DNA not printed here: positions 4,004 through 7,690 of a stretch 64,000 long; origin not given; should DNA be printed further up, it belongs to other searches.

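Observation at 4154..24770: Array of six paralogous secreted vWA-domain proteins sharing a Cys-bracketed vWA module, RGD motifs and NHL propellers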

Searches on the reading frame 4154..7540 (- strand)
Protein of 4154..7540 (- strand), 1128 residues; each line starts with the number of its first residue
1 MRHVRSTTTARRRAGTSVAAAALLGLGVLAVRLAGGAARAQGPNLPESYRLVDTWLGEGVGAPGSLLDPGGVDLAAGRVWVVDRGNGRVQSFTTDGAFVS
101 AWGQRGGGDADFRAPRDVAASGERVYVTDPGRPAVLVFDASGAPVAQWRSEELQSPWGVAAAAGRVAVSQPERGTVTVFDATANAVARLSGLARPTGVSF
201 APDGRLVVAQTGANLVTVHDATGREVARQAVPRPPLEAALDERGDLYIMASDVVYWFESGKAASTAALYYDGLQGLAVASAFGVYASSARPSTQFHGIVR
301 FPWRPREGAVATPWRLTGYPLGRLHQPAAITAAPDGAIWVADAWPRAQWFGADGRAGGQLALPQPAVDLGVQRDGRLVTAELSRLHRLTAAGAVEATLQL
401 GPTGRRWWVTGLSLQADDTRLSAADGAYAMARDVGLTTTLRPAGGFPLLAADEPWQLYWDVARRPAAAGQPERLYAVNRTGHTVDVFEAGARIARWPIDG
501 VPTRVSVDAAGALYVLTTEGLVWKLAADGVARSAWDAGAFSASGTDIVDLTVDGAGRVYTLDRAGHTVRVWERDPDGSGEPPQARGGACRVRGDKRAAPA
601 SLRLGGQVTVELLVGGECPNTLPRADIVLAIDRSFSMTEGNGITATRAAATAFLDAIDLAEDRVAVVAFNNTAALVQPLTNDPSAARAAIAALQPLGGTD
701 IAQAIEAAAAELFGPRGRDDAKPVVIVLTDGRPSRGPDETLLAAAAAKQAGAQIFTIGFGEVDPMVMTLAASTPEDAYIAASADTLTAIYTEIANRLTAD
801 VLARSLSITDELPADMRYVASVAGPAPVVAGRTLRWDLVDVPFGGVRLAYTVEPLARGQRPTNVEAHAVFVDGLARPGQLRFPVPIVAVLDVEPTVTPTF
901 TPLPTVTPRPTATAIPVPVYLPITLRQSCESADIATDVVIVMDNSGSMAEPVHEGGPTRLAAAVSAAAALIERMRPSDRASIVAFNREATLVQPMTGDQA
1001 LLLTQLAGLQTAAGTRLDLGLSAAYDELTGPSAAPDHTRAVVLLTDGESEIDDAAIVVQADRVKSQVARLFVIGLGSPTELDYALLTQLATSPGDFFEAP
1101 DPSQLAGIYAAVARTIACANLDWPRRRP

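Call 6: search_protein_families(library=pfam, proteins=[window:4154-7540:-], max_evalue=0.01)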
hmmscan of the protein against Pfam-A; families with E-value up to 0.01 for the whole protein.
window:4154-7540:- (1128 aa): 7 families
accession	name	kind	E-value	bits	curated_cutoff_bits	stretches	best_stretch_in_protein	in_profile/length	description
PF00092.34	VWA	-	1.1e-40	140.1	23.8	2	626-790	1-172/174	von Willebrand factor type A domain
PF13519.12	VWA_2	-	1.8e-39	135.1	27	2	938-1048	1-107/107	von Willebrand factor type A domain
PF01436.27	NHL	-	1e-15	57.3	20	1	67-91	2-27/28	NHL repeat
PF05762.20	VWA_CoxE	-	1.8e-07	31.3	26.4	1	625-754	57-182/222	VWA domain containing CoxE-like protein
PF01882.25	DUF58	-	0.0001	22.1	23.4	0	933-1032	33-131/216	Protein of unknown function DUF58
PF25045.1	vWA_Ro60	-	0.00021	21.7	27.7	0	627-709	2-86/165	Ro60 vWA domain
PF17170.10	DUF5128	-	0.0083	15.8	22.9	0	72-142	49-121/321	6-bladed beta-propeller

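Call 31: search_protein_families(library=ncbifam, proteins=[window:4154-7540:-], max_evalue=0.01)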
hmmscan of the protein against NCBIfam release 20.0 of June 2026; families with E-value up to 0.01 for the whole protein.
window:4154-7540:- (1128 aa): 11 families
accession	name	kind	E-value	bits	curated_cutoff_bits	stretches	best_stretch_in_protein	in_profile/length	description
TIGR03788.1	marine_srt_targ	equivalog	3.2e-22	78.7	551.65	2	622-778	270-425/629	marine proteobacterial sortase target protein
TIGR02442.1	Cob-chelat-sub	hypoth_equivalog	2.5e-21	75.8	779.45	2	625-740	473-591/641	putative cobaltochelatase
TIGR03436.1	acidobact_VWFA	subfamily_domain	3.3e-21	76.1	81.25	2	624-767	66-227/324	VWA domain-containing protein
NF047508.1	VWA_BatA_Lepto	exception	3.6e-18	65.7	380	2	936-1112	89-269/315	VWA domain-containing protein BatA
TIGR00868.1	hCaCC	subfamily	6.2e-11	40.8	900.85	2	627-794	307-477/863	calcium-activated chloride channel protein 1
NF010238.0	PRK13685.1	subfamily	8.7e-10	38.2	432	2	624-763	96-248/335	hypothetical protein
NF035926.1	scyF_NHL_VPEP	equivalog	9.5e-10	38.2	350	1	51-148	184-283/376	scytonemin biosynthesis PEP-CTERM protein ScyF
NF033206.1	ScyE_fam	subfamily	1.1e-08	35.1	80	0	190-215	5-30/333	ScyD/ScyE family protein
NF053768.1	CIS12_fam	equivalog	1.1e-08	34.3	860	1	148-250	82-185/715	CIS12 family contractile injection system protein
TIGR02031.1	BchD-ChlD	equivalog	0.00032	19.5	499.55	1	628-734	427-533/608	magnesium chelatase ATPase subunit D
TIGR03866.1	PQQ_ABC_repeats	subfamily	0.009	15.1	287.3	0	160-229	7-78/310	PQQ-dependent catabolism-associated beta-propeller protein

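Call 68: search_protein_families(library=padloc, proteins=[window:4154-7540:-], max_evalue=0.001)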
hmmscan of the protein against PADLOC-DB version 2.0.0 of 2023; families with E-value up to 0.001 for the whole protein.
window:4154-7540:- (1128 aa): 0 families

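Call 79: list_cluster_members(proteins=[P0001, window:4154-7540:-, window:16213-17670:+])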
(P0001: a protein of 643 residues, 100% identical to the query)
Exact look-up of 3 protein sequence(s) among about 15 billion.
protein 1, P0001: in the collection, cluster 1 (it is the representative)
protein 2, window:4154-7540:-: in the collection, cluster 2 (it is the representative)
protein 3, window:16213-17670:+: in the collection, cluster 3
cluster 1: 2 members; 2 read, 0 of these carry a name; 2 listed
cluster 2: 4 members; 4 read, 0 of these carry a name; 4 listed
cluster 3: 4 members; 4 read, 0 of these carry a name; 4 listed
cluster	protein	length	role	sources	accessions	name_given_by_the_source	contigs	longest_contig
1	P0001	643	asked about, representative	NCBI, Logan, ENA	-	-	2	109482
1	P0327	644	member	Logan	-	-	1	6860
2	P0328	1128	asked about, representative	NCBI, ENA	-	-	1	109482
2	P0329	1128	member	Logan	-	-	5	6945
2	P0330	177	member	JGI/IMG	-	-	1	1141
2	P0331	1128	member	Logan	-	-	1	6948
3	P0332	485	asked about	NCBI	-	-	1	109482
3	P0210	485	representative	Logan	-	-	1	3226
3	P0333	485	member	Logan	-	-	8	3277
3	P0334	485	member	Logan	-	-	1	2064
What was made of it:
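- Checked: The V1, V4 and V5 products are identical in length and sequence to gene calls in the public collection (call 79).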
